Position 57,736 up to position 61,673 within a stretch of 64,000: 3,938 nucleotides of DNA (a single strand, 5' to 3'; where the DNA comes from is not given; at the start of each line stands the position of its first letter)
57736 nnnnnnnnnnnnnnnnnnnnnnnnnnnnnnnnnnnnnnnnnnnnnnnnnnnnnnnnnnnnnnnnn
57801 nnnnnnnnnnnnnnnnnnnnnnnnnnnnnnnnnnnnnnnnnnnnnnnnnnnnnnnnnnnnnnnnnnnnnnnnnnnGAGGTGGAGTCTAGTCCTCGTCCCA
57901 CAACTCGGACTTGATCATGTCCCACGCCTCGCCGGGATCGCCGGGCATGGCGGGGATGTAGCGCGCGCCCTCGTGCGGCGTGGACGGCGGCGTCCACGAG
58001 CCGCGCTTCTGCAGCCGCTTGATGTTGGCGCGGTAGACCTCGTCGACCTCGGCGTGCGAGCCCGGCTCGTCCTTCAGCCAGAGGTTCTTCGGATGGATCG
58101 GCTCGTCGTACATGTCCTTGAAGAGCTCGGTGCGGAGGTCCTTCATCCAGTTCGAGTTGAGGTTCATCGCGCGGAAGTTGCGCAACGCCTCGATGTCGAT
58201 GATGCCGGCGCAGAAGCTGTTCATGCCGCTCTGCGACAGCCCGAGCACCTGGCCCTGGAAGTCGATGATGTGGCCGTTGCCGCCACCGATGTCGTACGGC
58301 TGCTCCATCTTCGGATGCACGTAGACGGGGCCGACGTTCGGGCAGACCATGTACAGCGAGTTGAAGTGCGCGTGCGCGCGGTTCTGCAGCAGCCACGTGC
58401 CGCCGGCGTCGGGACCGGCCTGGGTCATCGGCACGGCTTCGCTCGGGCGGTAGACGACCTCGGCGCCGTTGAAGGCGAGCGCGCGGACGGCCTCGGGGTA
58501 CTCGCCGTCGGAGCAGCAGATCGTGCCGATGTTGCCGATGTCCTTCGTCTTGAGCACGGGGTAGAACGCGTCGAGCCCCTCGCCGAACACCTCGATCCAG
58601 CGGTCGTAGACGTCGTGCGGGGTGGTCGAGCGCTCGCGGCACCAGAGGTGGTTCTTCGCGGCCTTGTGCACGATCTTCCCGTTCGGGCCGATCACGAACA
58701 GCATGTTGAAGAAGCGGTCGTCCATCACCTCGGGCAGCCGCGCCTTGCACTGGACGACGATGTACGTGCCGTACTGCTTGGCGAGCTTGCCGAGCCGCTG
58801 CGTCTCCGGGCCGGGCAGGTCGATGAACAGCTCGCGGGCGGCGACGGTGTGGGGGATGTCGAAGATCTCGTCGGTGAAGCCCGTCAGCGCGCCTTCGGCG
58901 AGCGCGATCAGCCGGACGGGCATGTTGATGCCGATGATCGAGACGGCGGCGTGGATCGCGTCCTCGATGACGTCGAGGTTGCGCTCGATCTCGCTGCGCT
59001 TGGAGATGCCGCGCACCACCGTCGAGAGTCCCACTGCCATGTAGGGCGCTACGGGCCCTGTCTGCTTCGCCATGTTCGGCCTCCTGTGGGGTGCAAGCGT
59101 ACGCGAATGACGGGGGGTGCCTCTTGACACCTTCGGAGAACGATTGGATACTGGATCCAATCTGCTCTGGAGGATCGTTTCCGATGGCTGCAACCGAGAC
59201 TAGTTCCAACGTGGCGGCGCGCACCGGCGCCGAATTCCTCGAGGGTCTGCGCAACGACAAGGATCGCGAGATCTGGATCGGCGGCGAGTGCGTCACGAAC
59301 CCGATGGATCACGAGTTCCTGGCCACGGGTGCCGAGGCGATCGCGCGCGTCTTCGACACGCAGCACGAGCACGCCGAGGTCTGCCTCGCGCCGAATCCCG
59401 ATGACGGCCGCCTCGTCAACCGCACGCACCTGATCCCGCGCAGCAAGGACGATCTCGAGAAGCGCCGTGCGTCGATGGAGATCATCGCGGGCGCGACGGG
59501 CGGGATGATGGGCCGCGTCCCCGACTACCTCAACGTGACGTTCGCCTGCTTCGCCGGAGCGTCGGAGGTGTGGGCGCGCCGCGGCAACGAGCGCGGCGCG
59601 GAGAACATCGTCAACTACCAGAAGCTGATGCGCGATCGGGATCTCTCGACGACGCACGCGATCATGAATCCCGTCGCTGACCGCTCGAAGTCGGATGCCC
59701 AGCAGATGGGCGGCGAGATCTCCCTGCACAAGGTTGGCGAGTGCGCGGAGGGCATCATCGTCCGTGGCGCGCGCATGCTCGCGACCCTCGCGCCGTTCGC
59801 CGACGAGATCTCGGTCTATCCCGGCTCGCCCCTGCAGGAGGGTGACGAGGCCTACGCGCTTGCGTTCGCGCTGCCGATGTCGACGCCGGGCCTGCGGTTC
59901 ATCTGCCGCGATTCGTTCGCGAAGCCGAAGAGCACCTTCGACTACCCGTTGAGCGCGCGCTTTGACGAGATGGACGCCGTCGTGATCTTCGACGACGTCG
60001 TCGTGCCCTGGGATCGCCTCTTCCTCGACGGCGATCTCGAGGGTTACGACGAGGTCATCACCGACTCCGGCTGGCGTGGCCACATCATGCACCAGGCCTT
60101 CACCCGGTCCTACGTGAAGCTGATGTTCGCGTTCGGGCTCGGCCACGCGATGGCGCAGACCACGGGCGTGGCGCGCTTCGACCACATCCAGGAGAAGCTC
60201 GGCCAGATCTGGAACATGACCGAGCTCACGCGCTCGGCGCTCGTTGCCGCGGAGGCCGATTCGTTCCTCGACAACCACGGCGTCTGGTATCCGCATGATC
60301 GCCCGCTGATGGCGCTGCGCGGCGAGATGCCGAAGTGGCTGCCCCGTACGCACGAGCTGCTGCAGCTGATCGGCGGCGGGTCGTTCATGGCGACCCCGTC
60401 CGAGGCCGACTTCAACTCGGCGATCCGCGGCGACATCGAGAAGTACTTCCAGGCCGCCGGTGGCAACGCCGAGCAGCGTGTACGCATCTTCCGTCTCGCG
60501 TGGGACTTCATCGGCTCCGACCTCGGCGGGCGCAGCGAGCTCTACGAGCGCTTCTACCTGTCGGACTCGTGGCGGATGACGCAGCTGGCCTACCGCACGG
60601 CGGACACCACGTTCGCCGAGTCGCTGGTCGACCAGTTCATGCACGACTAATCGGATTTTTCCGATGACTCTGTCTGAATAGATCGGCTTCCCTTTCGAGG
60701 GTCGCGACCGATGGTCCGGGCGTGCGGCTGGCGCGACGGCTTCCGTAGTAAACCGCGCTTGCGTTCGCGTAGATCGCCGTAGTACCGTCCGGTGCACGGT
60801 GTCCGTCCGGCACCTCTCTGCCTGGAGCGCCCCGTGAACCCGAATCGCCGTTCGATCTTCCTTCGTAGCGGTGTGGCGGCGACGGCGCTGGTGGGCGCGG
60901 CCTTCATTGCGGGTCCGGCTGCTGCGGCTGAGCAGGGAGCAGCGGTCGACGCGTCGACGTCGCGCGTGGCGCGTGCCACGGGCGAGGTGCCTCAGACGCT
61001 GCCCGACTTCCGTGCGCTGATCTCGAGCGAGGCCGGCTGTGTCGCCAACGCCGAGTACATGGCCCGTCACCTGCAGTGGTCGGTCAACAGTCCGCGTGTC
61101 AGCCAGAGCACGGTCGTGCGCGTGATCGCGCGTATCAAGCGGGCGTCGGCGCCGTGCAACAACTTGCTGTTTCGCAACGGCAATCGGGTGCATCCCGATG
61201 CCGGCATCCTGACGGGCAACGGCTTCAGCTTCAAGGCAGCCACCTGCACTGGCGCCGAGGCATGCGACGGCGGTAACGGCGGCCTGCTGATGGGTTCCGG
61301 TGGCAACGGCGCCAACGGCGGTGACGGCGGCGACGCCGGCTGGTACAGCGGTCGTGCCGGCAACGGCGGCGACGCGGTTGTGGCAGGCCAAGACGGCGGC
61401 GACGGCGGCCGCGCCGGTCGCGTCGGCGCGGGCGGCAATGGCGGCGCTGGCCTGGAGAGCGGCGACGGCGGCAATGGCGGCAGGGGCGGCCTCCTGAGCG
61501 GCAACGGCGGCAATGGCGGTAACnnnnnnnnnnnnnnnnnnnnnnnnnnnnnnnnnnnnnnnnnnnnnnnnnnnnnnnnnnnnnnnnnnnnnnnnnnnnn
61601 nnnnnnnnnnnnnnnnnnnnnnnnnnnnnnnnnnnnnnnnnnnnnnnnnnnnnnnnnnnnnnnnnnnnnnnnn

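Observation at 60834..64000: Giant PGRS-like glycine-repeat secreted protein that the ORF track misses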

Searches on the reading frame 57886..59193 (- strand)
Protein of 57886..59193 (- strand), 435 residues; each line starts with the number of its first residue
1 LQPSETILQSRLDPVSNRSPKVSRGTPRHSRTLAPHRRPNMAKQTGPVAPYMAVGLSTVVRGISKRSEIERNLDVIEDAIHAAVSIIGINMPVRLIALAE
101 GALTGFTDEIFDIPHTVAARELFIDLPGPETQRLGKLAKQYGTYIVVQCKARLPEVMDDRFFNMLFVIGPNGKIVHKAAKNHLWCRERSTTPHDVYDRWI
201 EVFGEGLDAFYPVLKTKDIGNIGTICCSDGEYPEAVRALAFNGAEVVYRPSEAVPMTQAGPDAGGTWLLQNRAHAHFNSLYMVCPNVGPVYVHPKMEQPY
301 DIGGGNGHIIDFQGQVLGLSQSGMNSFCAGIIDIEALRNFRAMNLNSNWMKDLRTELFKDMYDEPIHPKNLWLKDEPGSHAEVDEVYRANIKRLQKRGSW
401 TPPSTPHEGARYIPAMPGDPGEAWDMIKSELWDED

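Call 80: search_protein_families(library=pfam, proteins=[window:57886-59193:-], max_evalue=0.00001)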
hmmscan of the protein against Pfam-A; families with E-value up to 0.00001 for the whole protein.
window:57886-59193:- (435 aa): 1 family
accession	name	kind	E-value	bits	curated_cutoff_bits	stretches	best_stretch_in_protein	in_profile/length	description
PF00795.27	CN_hydrolase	-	4.6e-28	98.7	23.2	1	65-322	10-236/256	Carbon-nitrogen hydrolase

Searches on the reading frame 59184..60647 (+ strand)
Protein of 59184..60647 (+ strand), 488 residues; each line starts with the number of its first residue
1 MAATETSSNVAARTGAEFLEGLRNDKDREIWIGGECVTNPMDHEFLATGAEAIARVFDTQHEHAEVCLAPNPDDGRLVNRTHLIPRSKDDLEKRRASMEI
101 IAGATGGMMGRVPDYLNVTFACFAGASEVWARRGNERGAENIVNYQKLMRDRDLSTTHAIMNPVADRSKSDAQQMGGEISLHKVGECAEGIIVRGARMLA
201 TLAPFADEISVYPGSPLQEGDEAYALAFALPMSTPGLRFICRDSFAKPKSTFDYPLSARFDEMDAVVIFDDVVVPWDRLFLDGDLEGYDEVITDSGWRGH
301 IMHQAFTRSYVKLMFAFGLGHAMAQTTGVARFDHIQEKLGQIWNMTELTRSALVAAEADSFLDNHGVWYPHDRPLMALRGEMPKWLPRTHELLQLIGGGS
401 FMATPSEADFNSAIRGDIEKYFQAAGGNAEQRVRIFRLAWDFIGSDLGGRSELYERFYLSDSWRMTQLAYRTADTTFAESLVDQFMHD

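Call 10: find_encoding_contigs(protein=window:59184-60647:+, flank=10000, max_places=6)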
Protein window:59184-60647:+ (488 aa): 1 contig read that carries it; 1 place shown.
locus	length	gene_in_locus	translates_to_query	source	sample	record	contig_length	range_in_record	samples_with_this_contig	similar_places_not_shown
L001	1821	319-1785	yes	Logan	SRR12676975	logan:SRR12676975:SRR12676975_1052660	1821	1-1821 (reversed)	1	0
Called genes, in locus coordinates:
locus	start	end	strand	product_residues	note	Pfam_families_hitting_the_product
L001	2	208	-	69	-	?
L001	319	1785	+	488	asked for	PF11794:HpaB_N, PF03241:HpaB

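Call 14: find_related_loci(query=window:59184-60647:+, collection=genome_contigs, flank=10000)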
Query window:59184-60647:+ (488 aa) in genome_contigs; peptide patterns used: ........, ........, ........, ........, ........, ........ (x = any residue, [..] = any of these).
205 stretches matched a pattern; 169 encode a relative of the query (tblastn E <= 1e-3); the best 80 are kept; 80 distinct loci.
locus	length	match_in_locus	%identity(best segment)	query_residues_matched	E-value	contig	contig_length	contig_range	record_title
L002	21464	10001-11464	98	1-488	0e+0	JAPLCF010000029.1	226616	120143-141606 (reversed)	MAG: Actinomycetota bacterium isolate LacPavin_0818_WC50_MAG_67_13 LacPavin_0818_WC50_scaffold_156015, whole genome shot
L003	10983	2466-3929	97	1-488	0e+0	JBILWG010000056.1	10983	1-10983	MAG: Gaiellales bacterium isolate ME2018-09-14_3300042561_group8_bin152 Rohwer_bin385_scaffold_5013_c1, whole genome sho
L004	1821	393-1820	99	1-476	0e+0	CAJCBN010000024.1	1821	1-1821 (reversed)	MAG: uncultured actinobacterium isolate Loc081215-4m_bin-1677 genome assembly, contig: bin-1677:024/520, whole genome sh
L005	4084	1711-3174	91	1-488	0e+0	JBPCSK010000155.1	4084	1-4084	MAG: Gaiellales bacterium S1Ck117_282448_flag_1_multi_5.0000_len_4084, whole genome shotgun sequence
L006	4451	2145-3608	91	1-488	0e+0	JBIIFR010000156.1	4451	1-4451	MAG: Gaiellales bacterium isolate ME2001-06-04pf_3300042445_group1_bin226 Rohwer_bin383_scaffold_23941_c1, whole genome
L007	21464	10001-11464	89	1-488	0e+0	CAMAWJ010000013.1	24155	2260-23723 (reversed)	MAG: Bifidobacterium breve isolate MaH-09apr19-181 genome assembly, contig: MaH-09apr19-C4825, whole genome shotgun sequ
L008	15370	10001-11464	89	1-488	0e+0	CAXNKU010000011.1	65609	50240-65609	MAG: Gaiellales bacterium isolate ME-04may21-LR-75 genome assembly, contig: ME-04may21-LR-C1233, whole genome shotgun se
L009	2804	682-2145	89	1-488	0e+0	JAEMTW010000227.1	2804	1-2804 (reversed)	MAG: Thermoleophilia bacterium isolate SupBloom_Metag_035 Bloom_5_S5_NODE_32977_length_2804_cov_7.551109, whole genome s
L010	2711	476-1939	88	1-488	0e+0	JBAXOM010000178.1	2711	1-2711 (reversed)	MAG: Thermoleophilia bacterium isolate ELA505 MAG505_178, whole genome shotgun sequence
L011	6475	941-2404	90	1-488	0e+0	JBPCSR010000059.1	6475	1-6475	MAG: Gaiellales bacterium S1Ck117_1901665_flag_1_multi_6.0000_len_6475, whole genome shotgun sequence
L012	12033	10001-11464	89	1-488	0e+0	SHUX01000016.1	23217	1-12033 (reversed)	MAG: Thermoleophilia bacterium isolate Baikal-deep-G21 BACOMB-C10345, whole genome shotgun sequence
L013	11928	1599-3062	85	1-488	0e+0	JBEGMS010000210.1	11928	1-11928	MAG: Actinomycetota bacterium isolate NASQAN2016_083_B_bin.61 scaffold_508205, whole genome shotgun sequence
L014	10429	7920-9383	85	1-488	0e+0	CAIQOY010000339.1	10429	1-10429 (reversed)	MAG: uncultured actinobacterium isolate LaPlata-b_bin-0125 genome assembly, contig: bin-0125:339/408, whole genome shotg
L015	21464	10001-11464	85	1-488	0e+0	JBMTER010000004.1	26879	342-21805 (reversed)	MAG: Gaiellales bacterium isolate LKB_V2_S15_100percent_par_LKB_V2_S15_metabat.135 NODE_955_length_26879_cov_5.313525, w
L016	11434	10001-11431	87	1-476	0e+0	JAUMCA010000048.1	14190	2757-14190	MAG: Thermoleophilia bacterium isolate P_THER2 NODE_9813_length_14190_cov_1.661310, whole genome shotgun sequence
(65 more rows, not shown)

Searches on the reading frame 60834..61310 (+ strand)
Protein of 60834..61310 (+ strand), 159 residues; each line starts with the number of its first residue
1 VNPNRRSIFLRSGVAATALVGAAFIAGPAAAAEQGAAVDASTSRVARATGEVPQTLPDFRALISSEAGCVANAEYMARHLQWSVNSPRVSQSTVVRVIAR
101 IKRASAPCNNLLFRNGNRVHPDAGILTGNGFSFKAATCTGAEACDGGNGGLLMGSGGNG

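Call 4: search_protein_families(library=pfam, proteins=[window:60834-61310:+], max_evalue=1)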
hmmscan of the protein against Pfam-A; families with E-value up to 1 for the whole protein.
window:60834-61310:+ (159 aa): 1 family
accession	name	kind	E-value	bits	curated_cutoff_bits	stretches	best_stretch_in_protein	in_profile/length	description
PF21526.2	PGRS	-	0.068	14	27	1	122-159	19-55/73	PGRS repeats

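Call 5: search_protein_families(library=ncbifam, proteins=[window:60834-61310:+], max_evalue=1)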
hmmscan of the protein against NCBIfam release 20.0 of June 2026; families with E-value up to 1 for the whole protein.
window:60834-61310:+ (159 aa): 0 families

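Call 7: find_homologous_proteins(query=window:60834-61280:+, max_evalue=0.001)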
Query window:60834-61280:+: 226 candidates shared short words with the query, none scored E <= 0.001.

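Call 9: find_related_loci(query=window:60834-61280:+, collection=genome_contigs, flank=10000)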
Query window:60834-61280:+ (149 aa) in genome_contigs; peptide patterns used: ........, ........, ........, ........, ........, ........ (x = any residue, [..] = any of these).
600 stretches matched a pattern, but none encodes a relative of the query by tblastn (E <= 1e-3).

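Call 29: search_protein_representatives(protein=window:60834-61289:+)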
Query: 152 residues. Proteins with E-value up to 0.001 (for the whole library): 77; up to 1e-10: 10; up to 1e-30: 1. The best 77 are listed.
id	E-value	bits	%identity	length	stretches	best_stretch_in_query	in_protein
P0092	3.7e-35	137.6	50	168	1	10-151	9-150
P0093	1.2e-27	113.3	50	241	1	7-152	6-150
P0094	3.2e-16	76.2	50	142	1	4-150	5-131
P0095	2.3e-14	70.2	41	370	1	28-152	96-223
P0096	4.0e-14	69.5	43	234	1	28-152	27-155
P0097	3.2e-13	66.5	42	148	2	63-151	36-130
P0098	3.4e-13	66.4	49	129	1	76-150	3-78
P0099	1.1e-11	61.6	43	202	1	36-152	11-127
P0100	1.7e-11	60.9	43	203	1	55-151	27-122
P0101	1.0e-10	58.4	49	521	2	100-152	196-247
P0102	2.9e-10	57.0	42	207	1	30-152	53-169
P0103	1.2e-08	51.7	24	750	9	77-131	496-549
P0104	5.6e-08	49.5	38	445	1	7-152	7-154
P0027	9.3e-08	48.8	64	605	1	104-152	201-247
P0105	1.7e-07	48.0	35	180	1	39-151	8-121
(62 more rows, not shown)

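Call 35: find_encoding_contigs(protein=P0095, flank=6000, max_places=4)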
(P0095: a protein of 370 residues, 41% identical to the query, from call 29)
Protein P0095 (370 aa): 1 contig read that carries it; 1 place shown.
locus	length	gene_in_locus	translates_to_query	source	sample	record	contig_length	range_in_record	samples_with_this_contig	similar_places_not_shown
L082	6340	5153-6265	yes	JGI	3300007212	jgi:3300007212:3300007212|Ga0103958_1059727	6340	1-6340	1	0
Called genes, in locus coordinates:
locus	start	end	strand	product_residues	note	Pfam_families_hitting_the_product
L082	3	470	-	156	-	?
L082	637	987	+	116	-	-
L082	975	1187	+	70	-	-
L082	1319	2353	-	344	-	PF08240:ADH_N, PF16912:Glu_dehyd_C, PF00107:ADH_zinc_N, PF13602:ADH_zinc_N_2 (faint)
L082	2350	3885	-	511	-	PF01232:Mannitol_dh, PF08125:Mannitol_dh_C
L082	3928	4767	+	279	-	PF00892:EamA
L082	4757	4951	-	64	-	-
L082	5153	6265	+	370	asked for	PF21526:PGRS (faint)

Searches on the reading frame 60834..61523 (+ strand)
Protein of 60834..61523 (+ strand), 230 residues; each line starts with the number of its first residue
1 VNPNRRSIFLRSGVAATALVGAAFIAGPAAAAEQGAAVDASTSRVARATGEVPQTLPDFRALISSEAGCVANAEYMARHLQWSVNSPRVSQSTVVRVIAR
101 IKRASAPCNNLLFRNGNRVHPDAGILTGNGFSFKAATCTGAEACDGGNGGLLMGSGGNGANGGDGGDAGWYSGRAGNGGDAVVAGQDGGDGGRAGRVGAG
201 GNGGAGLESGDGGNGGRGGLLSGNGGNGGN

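Call 50: find_related_loci(query=A3, collection=metagenome_contigs, flank=10000)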
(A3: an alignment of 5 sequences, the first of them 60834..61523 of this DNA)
Query A3 (230 aa) in metagenome_contigs; peptide patterns used: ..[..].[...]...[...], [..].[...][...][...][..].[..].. (x = any residue, [..] = any of these).
600 stretches matched a pattern (row limit reached: there are more); 22 encode a relative of the query (tblastn E <= 1e-3); 22 distinct loci.
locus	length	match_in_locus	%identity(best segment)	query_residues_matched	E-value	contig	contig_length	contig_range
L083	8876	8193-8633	47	38-181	2e-25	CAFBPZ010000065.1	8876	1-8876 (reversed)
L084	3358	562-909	56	69-183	1e-22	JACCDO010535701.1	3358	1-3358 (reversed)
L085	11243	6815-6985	58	112-168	1e-16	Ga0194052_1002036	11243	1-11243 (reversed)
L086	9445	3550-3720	58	112-168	1e-16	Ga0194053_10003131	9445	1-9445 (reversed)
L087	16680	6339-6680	45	69-181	3e-16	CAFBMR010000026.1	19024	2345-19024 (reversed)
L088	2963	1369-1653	39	63-152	2e-12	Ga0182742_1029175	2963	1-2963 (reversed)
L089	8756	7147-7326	51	110-171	8e-12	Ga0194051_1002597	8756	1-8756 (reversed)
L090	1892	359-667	50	65-166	9e-12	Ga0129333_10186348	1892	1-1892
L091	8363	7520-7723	43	88-152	1e-9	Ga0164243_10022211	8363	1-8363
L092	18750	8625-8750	51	110-152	2e-9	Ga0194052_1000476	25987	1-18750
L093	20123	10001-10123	56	104-144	5e-9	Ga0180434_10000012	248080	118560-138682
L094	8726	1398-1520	56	104-144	5e-9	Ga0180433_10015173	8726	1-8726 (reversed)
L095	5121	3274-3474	59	115-182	2e-8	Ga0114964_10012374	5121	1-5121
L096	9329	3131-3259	44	110-152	3e-8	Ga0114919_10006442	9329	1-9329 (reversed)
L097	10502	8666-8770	57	113-147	8e-8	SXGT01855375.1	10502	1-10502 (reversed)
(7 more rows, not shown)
